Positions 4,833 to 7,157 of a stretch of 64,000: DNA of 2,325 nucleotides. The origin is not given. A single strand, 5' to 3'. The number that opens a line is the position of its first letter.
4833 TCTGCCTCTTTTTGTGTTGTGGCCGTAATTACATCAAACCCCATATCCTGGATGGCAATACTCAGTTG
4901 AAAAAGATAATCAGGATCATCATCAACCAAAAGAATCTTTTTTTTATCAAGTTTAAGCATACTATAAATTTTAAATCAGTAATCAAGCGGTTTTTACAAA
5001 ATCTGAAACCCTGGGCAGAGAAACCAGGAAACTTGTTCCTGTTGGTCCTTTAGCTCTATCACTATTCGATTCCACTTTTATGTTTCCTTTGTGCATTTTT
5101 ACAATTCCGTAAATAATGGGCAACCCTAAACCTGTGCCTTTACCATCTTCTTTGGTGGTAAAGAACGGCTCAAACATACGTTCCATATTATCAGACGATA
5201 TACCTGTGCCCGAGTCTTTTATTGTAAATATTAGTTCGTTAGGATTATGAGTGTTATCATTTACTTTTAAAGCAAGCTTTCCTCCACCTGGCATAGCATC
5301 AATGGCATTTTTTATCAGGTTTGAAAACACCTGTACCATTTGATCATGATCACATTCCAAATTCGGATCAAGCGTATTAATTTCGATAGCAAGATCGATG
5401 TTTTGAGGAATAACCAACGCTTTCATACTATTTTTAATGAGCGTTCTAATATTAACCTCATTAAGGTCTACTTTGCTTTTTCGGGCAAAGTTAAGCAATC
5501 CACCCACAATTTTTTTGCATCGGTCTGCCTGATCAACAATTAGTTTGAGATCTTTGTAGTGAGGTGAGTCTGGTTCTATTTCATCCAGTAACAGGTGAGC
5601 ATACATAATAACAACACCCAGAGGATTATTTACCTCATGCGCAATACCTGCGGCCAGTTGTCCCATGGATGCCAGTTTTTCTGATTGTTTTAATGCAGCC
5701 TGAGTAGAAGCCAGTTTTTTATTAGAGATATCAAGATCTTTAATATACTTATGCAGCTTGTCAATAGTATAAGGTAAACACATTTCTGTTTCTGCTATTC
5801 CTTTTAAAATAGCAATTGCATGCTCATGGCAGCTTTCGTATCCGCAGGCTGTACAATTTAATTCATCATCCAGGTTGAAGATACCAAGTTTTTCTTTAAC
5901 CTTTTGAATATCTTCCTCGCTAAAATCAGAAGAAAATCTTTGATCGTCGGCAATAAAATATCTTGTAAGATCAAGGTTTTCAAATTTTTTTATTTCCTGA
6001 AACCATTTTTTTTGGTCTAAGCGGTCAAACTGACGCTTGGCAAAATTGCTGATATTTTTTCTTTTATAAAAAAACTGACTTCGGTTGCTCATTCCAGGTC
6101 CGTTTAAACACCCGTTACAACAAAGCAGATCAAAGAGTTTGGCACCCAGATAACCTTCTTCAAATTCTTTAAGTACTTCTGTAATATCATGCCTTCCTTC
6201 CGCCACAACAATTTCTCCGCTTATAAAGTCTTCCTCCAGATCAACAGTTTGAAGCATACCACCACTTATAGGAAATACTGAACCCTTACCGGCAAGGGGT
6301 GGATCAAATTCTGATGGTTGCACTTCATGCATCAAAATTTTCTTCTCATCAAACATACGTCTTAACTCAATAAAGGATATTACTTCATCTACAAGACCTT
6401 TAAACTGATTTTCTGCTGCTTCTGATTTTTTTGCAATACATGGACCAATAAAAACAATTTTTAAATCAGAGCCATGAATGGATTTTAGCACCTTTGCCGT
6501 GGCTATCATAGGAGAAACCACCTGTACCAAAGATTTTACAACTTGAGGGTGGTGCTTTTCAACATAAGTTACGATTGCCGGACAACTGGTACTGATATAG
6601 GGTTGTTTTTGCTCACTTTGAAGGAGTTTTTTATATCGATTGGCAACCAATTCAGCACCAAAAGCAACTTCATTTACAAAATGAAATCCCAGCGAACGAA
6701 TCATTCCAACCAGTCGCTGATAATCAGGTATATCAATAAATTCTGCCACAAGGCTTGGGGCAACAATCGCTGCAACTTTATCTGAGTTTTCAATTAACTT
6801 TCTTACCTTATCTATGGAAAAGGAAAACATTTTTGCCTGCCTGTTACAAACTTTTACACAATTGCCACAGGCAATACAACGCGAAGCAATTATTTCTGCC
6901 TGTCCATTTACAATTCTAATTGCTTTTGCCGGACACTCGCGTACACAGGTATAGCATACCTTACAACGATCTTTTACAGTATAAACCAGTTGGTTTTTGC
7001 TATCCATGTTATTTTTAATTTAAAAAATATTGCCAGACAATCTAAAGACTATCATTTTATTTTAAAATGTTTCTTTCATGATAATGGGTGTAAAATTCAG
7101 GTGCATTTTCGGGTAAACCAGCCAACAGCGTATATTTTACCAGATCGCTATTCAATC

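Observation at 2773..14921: One HydABC hydrogenase operon bracketed by two different sensory [FeFe]-hydrogenase signalling modules plus Rex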

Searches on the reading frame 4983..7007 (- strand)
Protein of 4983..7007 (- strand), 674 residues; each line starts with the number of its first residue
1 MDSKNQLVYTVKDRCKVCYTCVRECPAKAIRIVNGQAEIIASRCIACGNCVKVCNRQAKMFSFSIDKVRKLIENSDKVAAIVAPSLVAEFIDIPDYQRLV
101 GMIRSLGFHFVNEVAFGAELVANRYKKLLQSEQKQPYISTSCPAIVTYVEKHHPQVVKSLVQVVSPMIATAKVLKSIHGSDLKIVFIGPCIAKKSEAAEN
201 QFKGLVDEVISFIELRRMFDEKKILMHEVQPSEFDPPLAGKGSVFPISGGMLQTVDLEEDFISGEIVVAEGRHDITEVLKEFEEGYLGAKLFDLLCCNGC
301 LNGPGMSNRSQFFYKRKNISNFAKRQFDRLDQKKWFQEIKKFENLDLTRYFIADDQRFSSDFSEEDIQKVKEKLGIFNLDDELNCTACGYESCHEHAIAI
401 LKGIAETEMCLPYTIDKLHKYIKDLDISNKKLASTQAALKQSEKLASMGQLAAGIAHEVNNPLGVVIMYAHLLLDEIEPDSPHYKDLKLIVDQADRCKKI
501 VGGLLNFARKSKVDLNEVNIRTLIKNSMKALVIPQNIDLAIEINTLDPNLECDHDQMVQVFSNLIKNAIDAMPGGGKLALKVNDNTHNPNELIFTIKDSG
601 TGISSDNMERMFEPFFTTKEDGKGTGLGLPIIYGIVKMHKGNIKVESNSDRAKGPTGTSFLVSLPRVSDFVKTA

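Call 3: search_protein_families(library=pfam, proteins=[window:4983-7007:-], max_evalue=0.001)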
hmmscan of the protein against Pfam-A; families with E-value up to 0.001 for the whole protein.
window:4983-7007:- (674 aa): 13 families
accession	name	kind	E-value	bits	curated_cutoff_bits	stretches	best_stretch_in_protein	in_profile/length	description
PF02906.19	Fe_hyd_lg_C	-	6e-50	170.6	22.1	1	77-304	2-245/245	Iron only hydrogenase large subunit, C-terminal domain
PF02518.31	HATPase_c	-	5.8e-24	85.1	26.4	1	553-666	2-109/111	Histidine kinase-, DNA gyrase B-, and HSP90-like ATPase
PF00512.31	HisKA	-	1.5e-13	51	26.9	1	448-510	2-63/66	His Kinase A (phospho-acceptor) domain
PF13237.11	Fer4_10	-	1.9e-08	34.5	25.5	1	9-54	3-52/53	4Fe-4S dicluster domain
PF04060.18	FeS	-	9.7e-08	32.1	23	1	383-412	4-33/33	Putative Fe-S cluster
PF14501.12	HATPase_c_5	-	1.3e-07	31.9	22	1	557-650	6-93/102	GHKL domain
PF13187.11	Fer4_9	-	5.7e-07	29.9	27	1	14-58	1-51/52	4Fe-4S dicluster domain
PF12838.12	Fer4_7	-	2.8e-05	24.9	27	1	14-57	1-51/52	4Fe-4S dicluster domain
PF00037.32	Fer4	-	3e-05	24.1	21.1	1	38-54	2-18/24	4Fe-4S binding domain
PF14697.11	Fer4_21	-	6e-05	23.5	35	0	37-58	1-22/59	4Fe-4S dicluster domain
PF12797.12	Fer4_2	-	0.00011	22.4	24.5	0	39-55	5-21/22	4Fe-4S binding domain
PF12837.12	Fer4_6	-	0.00033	20.9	25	0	37-58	2-23/24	4Fe-4S binding domain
PF13183.11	Fer4_8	-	0.00088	20.2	27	0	41-55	2-16/68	4Fe-4S dicluster domain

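Call 8: find_homologous_proteins(query=window:4983-7007:-, max_evalue=1e-10)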
Query window:4983-7007:- (674 aa): 7783 proteins with E <= 1e-10 among 8000 candidates; the best 120 are listed.
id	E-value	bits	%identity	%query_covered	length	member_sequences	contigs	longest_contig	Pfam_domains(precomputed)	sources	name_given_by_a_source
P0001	0.0e+0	1525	100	100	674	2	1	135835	PF02906.20,PF04060.19,PF02518.32,PF00512.32,PF13237.12,PF13187.12,PF14501.13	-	-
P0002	0.0e+0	1272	82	99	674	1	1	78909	PF02906.20,PF04060.19,PF00037.33,PF02518.32,PF00512.32,PF13237.12,PF13187.12,PF14501.13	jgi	jgi:iron only hydrogenase large subunit-like protein/nitrogen-specific signal transduction histidine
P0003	0.0e+0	1272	82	99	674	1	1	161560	PF02906.20,PF04060.19,PF00037.33,PF02518.32,PF00512.32,PF13237.12,PF13187.12,PF14501.13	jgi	jgi:iron only hydrogenase large subunit-like protein/nitrogen-specific signal transduction histidine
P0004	0.0e+0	1270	82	99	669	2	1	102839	PF02906.20,PF04060.19,PF00037.33,PF02518.32,PF00512.32,PF13237.12,PF13187.12,PF14501.13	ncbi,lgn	-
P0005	0.0e+0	1268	82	99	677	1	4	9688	PF02906.20,PF04060.19,PF00037.33,PF02518.32,PF00512.32,PF13237.12,PF13187.12,PF14501.13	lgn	-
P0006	0.0e+0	1266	81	99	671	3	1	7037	PF14697.12,PF02906.20,PF04060.19,PF00037.33,PF02518.32,PF00512.32,PF13237.12,PF13187.12,PF14501.13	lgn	-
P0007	0.0e+0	1265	81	99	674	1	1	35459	PF14697.12,PF02906.20,PF04060.19,PF02518.32,PF00512.32,PF13237.12,PF13187.12,PF14501.13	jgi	jgi:iron only hydrogenase large subunit-like protein/nitrogen-specific signal transduction histidine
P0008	0.0e+0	1265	83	99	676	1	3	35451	PF02906.20,PF04060.19,PF02518.32,PF00512.32,PF12838.13,PF13237.12,PF13187.12,PF14501.13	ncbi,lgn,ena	-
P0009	0.0e+0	1263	83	99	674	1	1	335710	PF02906.20,PF04060.19,PF00037.33,PF02518.32,PF00512.32,PF12838.13,PF13237.12,PF13187.12,PF14501.13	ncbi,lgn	-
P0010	0.0e+0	1263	81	99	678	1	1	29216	PF02906.20,PF04060.19,PF02518.32,PF00512.32,PF13237.12,PF13187.12,PF14501.13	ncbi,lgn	-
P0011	0.0e+0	1262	82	99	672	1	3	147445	PF02906.20,PF04060.19,PF02518.32,PF00512.32,PF13237.12,PF13187.12,PF14501.13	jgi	jgi:iron only hydrogenase large subunit-like protein/nitrogen-specific signal transduction histidine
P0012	0.0e+0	1262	82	99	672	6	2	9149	PF02906.20,PF04060.19,PF00037.33,PF02518.32,PF00512.32,PF13237.12,PF13187.12,PF14501.13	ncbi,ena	-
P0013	0.0e+0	1257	82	99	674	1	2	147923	PF02906.20,PF04060.19,PF02518.32,PF00512.32,PF13237.12,PF13187.12,PF14501.13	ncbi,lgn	-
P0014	0.0e+0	1256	82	99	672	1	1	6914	PF02906.20,PF04060.19,PF02518.32,PF00512.32,PF13237.12,PF13187.12,PF14501.13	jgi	-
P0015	0.0e+0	1247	90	91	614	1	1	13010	PF02906.20,PF04060.19,PF02518.32,PF00512.32,PF14501.13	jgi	jgi:nitrogen-specific signal transduction histidine kinase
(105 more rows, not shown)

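Call 10: find_related_loci(query=A1, collection=genome_contigs, flank=10000)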
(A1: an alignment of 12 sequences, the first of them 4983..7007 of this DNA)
Query A1 (674 aa) in genome_contigs; peptide patterns used: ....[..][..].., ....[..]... (x = any residue, [..] = any of these).
600 stretches matched a pattern (row limit reached: there are more); 393 encode a relative of the query (tblastn E <= 1e-3); the best 80 are kept; 80 distinct loci.
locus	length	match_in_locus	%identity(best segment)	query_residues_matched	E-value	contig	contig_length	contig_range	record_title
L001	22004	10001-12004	82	1-666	0e+0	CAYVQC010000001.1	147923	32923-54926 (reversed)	MAG TPA_asm: uncultured Bacteroidales bacterium isolate SRP252850_co1_394 genome assembly, contig: NODE_48_length_147923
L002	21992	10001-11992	79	4-665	0e+0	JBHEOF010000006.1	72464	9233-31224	MAG: Bacteroidales bacterium isolate S6_bin.21.strict S6_NODE_6, whole genome shotgun sequence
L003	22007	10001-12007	71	1-669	0e+0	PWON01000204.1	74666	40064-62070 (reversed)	MAG: Bacteroidales bacterium isolate CSSed10_38 CS-Sed10-C207, whole genome shotgun sequence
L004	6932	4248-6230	71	5-666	0e+0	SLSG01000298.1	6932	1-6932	MAG: Bacteroidales bacterium isolate CSSed165cm_597 CSSed16-5cm-50071, whole genome shotgun sequence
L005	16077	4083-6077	69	3-668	0e+0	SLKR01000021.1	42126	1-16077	MAG: Bacteroidales bacterium isolate CSSed165cm_279 CSSed16-5cm-1033, whole genome shotgun sequence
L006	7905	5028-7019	69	4-668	0e+0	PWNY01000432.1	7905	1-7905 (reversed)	MAG: Bacteroidales bacterium isolate CSSed10_347 CS-Sed10-C27240, whole genome shotgun sequence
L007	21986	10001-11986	71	6-668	0e+0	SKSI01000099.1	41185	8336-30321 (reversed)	MAG: Bacteroidales bacterium isolate CSSed162cmA_518 CSSed16-2cmA-908, whole genome shotgun sequence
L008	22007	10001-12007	70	3-672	0e+0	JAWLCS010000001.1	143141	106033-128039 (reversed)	MAG: Bacteroidales bacterium isolate 15dZY3.bin.68 NODE_247_length_143141_cov_23.457474, whole genome shotgun sequence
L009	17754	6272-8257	71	4-666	0e+0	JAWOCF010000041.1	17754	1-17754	MAG: Bacteroidales bacterium isolate BLK3-3.bin.96 k191_4540, whole genome shotgun sequence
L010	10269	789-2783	53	1-668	0e+0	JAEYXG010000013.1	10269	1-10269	MAG: Bacteroidetes bacterium isolate OH_CBlB_2 k127_877325, whole genome shotgun sequence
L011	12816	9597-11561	55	7-666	0e+0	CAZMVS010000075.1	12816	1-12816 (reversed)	MAG TPA_asm: uncultured Planctomycetales bacterium isolate SRP067234_co1_13 genome assembly, contig: k99_560275, whole g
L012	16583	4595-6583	54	3-668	0e+0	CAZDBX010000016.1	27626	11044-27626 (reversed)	MAG TPA_asm: uncultured Lentimicrobium sp. isolate binchicken_co117_320 genome assembly, contig: NODE_3290_length_27626_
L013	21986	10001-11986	53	4-668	0e+0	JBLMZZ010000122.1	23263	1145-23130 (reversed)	MAG: Omnitrophica WOR_2 bacterium isolate MAG190 PRJNA951521_bin48_renamed_121, whole genome shotgun sequence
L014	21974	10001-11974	55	4-666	0e+0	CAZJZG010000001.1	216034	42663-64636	MAG TPA_asm: uncultured Bacteroidales bacterium isolate binchicken_co235_404 genome assembly, contig: NODE_88_length_216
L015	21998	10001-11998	52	1-669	0e+0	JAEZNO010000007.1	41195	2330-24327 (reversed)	MAG: Bacteroidetes bacterium isolate OH_CFB_158 k127_1879371, whole genome shotgun sequence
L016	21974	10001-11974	54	4-671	0e+0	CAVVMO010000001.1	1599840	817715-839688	MAG: uncultured Bacteroidales bacterium isolate MFD04716.bin.1.418 genome assembly, contig: contig_21206, whole genome s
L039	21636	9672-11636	52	7-666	0e+0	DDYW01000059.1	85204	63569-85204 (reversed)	MAG TPA_asm: Candidatus Hydrogenedentes bacterium UBA2224 UBA2224_contig_24484, whole genome shotgun sequence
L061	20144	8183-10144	51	8-666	0e+0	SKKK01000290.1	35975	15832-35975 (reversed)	MAG: Planctomycetaceae bacterium isolate CSSed162cmA_153 CSSed16-2cmA-1324, whole genome shotgun sequence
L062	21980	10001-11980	52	3-670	0e+0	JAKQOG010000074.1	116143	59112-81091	MAG: Candidatus Hydrogenedentota bacterium isolate USDV_metabat.86 k141_1255863, whole genome shotgun sequence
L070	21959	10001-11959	52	6-669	0e+0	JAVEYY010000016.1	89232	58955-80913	MAG: Tenuifilaceae bacterium isolate BF4_52 NODE_687_length_89232_cov_29.023882_Biofilm4, whole genome shotgun sequence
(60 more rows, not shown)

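Call 24: search_solved_structures(query=window:4983-7007:-, max_evalue=0.00001, show_alignments=2)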
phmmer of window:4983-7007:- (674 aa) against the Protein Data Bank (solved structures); distinct sequences matched with E-value up to 0.00001: 92 (the best 60 are shown).
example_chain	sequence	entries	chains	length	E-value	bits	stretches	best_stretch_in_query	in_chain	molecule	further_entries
9jfj_A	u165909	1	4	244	5.2e-33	117.8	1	436-661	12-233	Sensor histidine kinase ZraS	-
8vc9_A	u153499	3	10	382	1.5e-27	99.8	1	411-651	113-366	Leptospira virulence regulator B (LvrB) | histidine kinase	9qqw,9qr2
3d36_A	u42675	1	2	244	1e-26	97.1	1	441-660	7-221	Sporulation kinase B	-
7p5h_A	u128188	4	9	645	9.6e-26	93.8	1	38-253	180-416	Fe-hydrogenase, subunit alpha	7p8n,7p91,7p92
5idj_A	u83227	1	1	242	1.1e-23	87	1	439-650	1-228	Histidine kinase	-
3a0r_A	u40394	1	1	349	1.3e-22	83.5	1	436-648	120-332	Sensor protein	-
4gcz_A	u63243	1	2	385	7.6e-22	80.9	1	429-665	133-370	Blue-light photoreceptor, Sensor protein fixL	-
8a3u_A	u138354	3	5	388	8.5e-22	80.8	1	428-658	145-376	Putative Sensory box protein,Sensor protein FixL | Putative Sensory box protein,Putative Sensory box protein,Sensor protein FixL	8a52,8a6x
8a7f_A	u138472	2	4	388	8.6e-22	80.8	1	428-658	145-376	Putative Sensory box protein,Sensor protein FixL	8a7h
8u4x_A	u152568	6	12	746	3.2e-21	78.9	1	438-648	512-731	histidine kinase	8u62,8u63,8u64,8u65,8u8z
8a6t_A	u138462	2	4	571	1.1e-20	77.1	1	37-254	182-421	Electron bifurcating hydrogenase subunit HydA1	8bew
6paj_A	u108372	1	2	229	1.8e-20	76.4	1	452-666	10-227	Sensor protein SrrB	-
6gm4_A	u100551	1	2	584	4.2e-18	68.6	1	42-261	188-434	Iron hydrogenase 1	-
6gly_A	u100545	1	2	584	4.4e-18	68.5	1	42-261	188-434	Iron hydrogenase 1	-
6glz_A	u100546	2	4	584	5.5e-18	68.2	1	42-261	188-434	Iron hydrogenase 1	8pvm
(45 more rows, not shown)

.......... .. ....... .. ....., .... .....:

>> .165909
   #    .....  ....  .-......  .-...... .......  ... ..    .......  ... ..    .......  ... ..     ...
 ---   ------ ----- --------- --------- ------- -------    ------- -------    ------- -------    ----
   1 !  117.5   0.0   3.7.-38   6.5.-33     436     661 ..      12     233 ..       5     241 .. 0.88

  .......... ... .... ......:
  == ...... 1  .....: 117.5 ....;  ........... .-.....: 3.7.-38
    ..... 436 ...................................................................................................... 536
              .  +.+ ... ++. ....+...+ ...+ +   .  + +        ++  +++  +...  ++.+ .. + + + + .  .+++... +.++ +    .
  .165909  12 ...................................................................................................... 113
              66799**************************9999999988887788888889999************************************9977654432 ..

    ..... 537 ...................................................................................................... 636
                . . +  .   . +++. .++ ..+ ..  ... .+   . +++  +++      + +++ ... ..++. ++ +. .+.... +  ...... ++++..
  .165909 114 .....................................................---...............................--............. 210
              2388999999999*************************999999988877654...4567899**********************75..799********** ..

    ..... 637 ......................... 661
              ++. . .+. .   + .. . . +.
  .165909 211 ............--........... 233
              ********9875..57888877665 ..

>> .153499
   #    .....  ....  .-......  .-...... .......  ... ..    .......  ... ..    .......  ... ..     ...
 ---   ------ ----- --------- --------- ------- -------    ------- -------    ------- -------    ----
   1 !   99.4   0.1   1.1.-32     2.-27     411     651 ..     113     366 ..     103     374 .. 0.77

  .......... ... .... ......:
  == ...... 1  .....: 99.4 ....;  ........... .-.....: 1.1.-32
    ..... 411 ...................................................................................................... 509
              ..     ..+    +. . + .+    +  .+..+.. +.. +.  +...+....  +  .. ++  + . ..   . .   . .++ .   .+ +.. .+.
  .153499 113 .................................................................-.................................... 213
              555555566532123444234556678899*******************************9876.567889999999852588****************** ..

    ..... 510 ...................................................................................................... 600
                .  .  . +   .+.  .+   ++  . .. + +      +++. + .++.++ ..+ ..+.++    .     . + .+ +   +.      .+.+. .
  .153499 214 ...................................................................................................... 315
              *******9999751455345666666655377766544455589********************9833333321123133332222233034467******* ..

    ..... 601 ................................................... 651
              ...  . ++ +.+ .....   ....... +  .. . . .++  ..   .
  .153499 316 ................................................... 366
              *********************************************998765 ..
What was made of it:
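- Tried and rejected: The nearest H-domain hit is T. maritima HydA (call 24).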

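Call 36: search_protein_families(library=pfam, proteins=[L016:5211-5732:+, L016:4683-5174:+, L016:15407-16651:+, L061:1629-3602:-, L061:222-1619:-], max_evalue=0.1)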
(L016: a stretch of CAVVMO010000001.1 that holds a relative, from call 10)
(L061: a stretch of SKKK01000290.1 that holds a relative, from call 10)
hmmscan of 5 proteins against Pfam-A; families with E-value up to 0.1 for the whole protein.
L016:5211-5732:+ (173 aa): 3 families
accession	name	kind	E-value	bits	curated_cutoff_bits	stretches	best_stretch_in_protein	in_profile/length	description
PF00072.30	Response_reg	-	2.1e-16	60.5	30.2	1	7-102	1-93/111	Response regulator receiver domain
PF02310.24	B12-binding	-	0.025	14.8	32.1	1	17-81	17-83/121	B12 binding domain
PF06490.17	FleQ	-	0.086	13.6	22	0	6-59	1-54/108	Flagellar regulatory protein FleQ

L016:4683-5174:+ (163 aa): 3 families
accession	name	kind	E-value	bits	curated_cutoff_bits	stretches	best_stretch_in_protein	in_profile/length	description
PF00072.30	Response_reg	-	6.6e-20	71.8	30.2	1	27-137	1-109/111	Response regulator receiver domain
PF21332.3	AmiR_N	-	0.00078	19.8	27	1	69-138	39-107/111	AmiR, N-terminal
PF23476.1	DUF7132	-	0.064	13.8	27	0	127-162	52-87/106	Family of unknown function (DUF7132)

L016:15407-16651:+ (414 aa): 9 families
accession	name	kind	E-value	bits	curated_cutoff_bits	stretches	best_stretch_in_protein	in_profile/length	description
PF18133.7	HydF_tetramer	-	7.1e-45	152.1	22.6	1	292-408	3-118/118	Hydrogen maturase F tetramerization domain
PF18128.7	HydF_dimer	-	4.3e-38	129.8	23.4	1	189-287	1-99/99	Hydrogen maturase F dimerization domain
PF01926.29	MMR_HSR1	-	1.2e-20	74.1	21.9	1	21-135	1-113/113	50S ribosome-binding GTPase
PF02421.24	FeoB_N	-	3.7e-06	27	27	1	22-173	3-154/156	Ferrous iron transport protein B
PF00350.29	Dynamin_N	-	1.1e-05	26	27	1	22-55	1-33/168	Dynamin family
PF00071.28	Ras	-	5.7e-05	23.2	21.6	1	24-179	4-160/162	Ras family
PF03193.22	RsgA_GTPase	-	6.6e-05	23.2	30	1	24-80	111-170/174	RsgA GTPase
PF16897.10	MMR_HSR1_Xtn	-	0.0022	18.4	35.2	1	84-173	15-98/106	C-terminal region of MMR_HSR1 domain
PF04548.22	AIG1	-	0.098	12.4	27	0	24-98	5-82/212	AIG1 family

L061:1629-3602:- (657 aa): 8 families
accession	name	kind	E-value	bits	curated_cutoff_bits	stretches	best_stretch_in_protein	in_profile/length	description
PF17202.10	sCache_3_3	-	1.2e-31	109.6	28.8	1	211-323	3-105/107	Single cache domain 3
PF02518.31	HATPase_c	-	3.8e-27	95.4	26.4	1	527-633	1-109/111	Histidine kinase-, DNA gyrase B-, and HSP90-like ATPase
PF17201.10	Cache_3-Cache_2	-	1.7e-20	73.9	27.7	1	244-318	109-187/299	Cache 3/Cache 2 fusion domain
PF17203.10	sCache_3_2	-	2.2e-16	60.7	28.4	2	215-321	41-134/140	Single cache domain 3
PF00512.31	HisKA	-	6.2e-14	52.2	26.9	1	420-483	2-64/66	His Kinase A (phospho-acceptor) domain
PF00672.30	HAMP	-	4.4e-06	27.4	25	1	348-397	3-52/53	HAMP domain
PF10090.15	HPTransfase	-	0.014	15.6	22.9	1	534-564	34-64/123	Histidine phosphotransferase C-terminal domain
PF14501.12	HATPase_c_5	-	0.066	13.6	22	0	532-620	9-91/102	GHKL domain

L061:222-1619:- (465 aa): 17 families
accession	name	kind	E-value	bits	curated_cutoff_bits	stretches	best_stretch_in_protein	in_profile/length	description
PF00158.32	Sigma54_activat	-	1.2e-66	224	20.2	1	147-313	1-167/168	Sigma-54 interaction domain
PF25601.1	AAA_lid_14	-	1.5e-28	98.9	27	1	319-400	1-82/87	AAA+ ATPase lid domain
PF00072.30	Response_reg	-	5.6e-24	84.9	30.2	1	9-116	1-108/111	Response regulator receiver domain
PF14532.12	Sigma54_activ_2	-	3.4e-17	63.4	25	1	148-318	1-138/138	Sigma-54 interaction domain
PF02954.25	HTH_8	-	1.2e-09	38.1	22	1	423-463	2-42/42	Bacterial regulatory protein, Fis family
PF07728.20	AAA_5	-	6.3e-09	36.4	22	1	171-290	2-124/139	AAA domain (dynein-related subfamily)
PF07724.20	AAA_2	-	3.7e-06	27.5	27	1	169-282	4-115/166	AAA domain (Cdc48 subfamily)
PF13191.12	AAA_16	-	1.9e-05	25.6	32.6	1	153-223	11-85/167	AAA ATPase domain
PF01078.27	Mg_chelatase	-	3.4e-05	23.8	20.3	1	226-288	93-157/207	Magnesium chelatase, subunit ChlI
PF00004.35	AAA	-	4.4e-05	24.4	21.2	1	171-292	1-112/131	ATPase family associated with various cellular activities (AAA)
PF13604.12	AAA_30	-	0.00038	20.7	27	1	167-275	17-126/191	AAA domain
PF13245.12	AAA_19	-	0.00092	19.8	25.1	1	167-274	10-126/134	AAA domain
PF13401.12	AAA_22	-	0.0014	19.4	27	1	168-263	5-108/130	AAA domain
PF00493.29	MCM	-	0.0069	16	23.3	0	168-268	57-150/224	MCM P-loop domain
PF06068.19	TIP49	-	0.0099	15.5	23.8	0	134-190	13-72/347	TIP49 P-loop domain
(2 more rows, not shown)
